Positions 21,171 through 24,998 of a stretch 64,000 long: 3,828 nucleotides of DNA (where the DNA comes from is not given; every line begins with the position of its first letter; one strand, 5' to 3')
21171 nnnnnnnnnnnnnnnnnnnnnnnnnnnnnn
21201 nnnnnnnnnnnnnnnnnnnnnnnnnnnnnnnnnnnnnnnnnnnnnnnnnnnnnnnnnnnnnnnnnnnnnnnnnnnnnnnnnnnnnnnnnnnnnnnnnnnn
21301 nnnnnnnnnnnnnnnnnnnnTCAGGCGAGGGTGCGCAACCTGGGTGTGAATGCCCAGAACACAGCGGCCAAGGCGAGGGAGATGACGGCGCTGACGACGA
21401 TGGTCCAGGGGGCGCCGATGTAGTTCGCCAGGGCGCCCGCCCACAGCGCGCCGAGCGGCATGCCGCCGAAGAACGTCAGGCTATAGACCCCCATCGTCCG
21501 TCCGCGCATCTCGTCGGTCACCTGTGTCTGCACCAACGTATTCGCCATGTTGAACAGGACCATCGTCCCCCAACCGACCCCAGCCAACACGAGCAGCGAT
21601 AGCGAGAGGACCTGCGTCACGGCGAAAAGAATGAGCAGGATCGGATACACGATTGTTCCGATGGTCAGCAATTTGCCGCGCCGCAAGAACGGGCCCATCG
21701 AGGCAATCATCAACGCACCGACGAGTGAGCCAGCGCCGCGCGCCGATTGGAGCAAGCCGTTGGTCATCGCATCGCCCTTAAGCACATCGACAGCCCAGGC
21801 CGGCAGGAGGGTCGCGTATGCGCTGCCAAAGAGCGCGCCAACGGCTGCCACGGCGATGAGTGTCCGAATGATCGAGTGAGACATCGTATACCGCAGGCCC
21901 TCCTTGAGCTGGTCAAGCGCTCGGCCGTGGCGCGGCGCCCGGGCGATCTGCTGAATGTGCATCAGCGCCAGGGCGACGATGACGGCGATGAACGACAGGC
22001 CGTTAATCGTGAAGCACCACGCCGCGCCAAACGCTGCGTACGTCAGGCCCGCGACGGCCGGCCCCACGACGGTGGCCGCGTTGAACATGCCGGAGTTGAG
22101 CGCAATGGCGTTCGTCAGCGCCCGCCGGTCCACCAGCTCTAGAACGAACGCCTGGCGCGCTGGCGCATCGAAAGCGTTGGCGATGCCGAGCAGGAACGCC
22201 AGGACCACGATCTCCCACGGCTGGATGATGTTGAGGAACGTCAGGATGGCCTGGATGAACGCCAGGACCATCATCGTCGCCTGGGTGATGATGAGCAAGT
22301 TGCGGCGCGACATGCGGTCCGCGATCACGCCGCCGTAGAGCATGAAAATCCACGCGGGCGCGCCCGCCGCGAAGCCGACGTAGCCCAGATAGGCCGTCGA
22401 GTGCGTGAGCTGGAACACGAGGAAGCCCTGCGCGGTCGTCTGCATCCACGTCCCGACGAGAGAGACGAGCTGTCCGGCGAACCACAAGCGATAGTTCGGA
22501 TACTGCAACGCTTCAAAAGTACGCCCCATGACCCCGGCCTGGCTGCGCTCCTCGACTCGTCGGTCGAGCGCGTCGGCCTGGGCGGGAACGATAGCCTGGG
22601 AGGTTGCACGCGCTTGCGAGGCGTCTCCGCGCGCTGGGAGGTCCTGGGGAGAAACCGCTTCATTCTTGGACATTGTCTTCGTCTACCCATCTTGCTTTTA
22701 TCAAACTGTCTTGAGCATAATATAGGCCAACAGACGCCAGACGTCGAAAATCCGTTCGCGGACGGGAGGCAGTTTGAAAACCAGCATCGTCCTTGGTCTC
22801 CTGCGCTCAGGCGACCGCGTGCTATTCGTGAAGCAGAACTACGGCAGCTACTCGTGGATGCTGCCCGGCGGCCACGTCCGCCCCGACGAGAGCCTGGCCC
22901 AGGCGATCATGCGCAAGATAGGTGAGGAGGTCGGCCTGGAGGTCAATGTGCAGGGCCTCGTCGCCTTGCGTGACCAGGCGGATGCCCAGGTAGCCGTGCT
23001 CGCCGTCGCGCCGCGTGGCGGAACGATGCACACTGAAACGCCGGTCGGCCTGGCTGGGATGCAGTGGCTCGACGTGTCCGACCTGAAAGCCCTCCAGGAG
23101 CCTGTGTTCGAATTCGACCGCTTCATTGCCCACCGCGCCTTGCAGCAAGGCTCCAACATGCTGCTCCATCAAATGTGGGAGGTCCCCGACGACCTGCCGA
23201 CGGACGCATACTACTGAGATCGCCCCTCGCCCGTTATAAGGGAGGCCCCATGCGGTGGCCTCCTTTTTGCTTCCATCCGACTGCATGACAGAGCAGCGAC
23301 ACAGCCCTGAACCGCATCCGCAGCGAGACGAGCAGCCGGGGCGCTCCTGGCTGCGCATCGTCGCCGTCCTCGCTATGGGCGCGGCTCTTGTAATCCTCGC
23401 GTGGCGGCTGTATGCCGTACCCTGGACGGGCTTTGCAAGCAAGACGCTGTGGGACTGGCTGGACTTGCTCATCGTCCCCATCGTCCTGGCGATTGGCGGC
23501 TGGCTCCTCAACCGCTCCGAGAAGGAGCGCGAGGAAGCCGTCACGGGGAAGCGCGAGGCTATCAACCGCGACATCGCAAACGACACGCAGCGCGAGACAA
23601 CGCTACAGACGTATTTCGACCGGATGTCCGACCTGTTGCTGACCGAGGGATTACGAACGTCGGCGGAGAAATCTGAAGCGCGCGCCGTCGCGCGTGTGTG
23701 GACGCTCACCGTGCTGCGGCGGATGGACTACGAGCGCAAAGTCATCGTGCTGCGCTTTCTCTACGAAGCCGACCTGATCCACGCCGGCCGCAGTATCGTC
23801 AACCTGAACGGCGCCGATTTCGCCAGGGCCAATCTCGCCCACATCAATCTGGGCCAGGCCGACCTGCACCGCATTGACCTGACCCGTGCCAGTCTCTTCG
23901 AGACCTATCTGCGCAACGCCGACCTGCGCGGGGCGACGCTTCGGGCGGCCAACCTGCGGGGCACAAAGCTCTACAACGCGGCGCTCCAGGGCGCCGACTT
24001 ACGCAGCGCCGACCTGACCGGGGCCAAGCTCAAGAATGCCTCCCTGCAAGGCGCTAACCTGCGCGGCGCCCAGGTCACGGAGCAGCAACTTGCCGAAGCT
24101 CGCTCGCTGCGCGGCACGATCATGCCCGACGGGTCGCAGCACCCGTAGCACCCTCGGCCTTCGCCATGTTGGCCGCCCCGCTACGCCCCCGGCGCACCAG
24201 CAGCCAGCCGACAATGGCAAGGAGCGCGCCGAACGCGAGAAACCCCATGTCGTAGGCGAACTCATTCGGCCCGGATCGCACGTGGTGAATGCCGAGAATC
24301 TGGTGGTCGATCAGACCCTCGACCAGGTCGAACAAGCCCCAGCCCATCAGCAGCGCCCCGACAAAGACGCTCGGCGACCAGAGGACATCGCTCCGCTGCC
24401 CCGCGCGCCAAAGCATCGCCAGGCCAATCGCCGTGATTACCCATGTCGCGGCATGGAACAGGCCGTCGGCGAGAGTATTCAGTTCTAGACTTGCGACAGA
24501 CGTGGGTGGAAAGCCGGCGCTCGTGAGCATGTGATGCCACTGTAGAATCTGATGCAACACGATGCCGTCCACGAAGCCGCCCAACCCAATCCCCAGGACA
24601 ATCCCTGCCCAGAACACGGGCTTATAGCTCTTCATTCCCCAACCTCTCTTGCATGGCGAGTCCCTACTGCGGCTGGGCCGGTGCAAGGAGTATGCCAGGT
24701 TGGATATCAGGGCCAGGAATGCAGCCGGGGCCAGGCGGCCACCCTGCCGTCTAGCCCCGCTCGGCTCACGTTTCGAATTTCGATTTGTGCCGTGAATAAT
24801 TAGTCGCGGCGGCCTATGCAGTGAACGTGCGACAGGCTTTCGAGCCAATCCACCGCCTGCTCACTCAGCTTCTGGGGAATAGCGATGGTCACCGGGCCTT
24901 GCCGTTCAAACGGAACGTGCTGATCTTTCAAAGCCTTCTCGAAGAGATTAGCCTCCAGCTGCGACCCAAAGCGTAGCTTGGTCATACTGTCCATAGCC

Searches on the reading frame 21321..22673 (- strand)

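Call 49: search_protein_families(library=pfam, proteins=[window:21321-22673:-], max_evalue=0.001)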
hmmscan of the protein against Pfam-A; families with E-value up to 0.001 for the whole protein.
window:21321-22673:- (450 aa): 2 families
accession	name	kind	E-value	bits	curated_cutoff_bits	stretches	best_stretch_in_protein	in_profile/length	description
PF05977.19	MFS_3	-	1.2e-64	219.1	27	1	60-441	11-392/524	Transmembrane secretion effector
PF07690.21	MFS_1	-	9.3e-38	130.5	33.4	2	65-404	2-342/347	Major Facilitator Superfamily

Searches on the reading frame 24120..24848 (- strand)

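Call 50: search_protein_families(library=pfam, proteins=[window:24120-24848:-], max_evalue=0.001)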
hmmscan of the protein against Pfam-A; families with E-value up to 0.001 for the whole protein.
window:24120-24848:- (242 aa): 1 family
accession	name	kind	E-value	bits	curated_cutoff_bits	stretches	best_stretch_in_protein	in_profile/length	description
PF10002.14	DUF2243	-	1.2e-55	188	25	1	81-220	1-139/140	Predicted membrane protein (DUF2243)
